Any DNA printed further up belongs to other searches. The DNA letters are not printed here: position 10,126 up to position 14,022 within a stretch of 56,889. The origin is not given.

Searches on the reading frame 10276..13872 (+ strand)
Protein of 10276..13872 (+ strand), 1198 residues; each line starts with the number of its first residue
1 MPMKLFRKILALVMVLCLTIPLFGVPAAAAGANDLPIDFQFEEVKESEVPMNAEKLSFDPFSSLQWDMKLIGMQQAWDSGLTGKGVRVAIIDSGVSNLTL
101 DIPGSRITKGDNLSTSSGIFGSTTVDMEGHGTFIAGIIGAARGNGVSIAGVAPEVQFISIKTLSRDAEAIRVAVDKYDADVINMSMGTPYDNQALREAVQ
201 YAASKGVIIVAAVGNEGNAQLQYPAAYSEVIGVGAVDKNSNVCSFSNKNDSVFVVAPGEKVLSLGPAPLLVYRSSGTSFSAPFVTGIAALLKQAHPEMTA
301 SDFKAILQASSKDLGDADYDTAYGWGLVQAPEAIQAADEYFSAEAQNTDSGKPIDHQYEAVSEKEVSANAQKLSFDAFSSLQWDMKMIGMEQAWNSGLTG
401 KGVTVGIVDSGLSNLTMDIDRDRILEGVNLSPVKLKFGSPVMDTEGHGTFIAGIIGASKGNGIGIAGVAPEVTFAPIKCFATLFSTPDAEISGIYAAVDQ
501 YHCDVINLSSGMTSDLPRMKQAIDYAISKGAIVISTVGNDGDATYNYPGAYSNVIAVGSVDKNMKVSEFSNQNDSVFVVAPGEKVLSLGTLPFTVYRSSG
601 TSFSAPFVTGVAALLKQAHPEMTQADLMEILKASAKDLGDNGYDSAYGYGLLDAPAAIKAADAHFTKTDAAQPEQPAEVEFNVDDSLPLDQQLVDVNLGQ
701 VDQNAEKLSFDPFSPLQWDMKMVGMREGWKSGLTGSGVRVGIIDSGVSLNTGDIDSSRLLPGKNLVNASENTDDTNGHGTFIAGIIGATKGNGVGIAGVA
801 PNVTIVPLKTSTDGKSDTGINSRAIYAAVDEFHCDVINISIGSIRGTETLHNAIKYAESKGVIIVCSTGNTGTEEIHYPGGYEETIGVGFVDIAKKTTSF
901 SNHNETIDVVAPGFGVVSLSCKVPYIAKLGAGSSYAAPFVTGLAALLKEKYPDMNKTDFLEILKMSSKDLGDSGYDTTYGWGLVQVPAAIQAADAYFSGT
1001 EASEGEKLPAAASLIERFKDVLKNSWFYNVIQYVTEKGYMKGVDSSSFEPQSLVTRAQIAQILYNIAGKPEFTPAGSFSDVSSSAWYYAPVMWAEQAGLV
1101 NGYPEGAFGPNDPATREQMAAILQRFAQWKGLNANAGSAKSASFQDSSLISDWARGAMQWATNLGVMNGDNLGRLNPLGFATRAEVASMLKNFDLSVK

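Call 63: find_encoding_contigs(protein=window:10276-13872:+, flank=10000, max_places=1)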
Protein window:10276-13872:+ (1198 aa): no gene with exactly this product is on record in the collection.

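Call 65: search_protein_families(library=pfam, proteins=[window:10276-13872:+], max_evalue=0.0001)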
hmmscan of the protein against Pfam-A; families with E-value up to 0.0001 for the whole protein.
window:10276-13872:+ (1198 aa): 2 families
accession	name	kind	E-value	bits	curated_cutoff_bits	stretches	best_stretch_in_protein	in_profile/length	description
PF00082.27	Peptidase_S8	-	7.2e-145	482.1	21.8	3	400-650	1-288/288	Subtilase family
PF00395.25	SLH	-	5.9e-36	122.6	20.8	3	1077-1120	1-44/44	S-layer homology domain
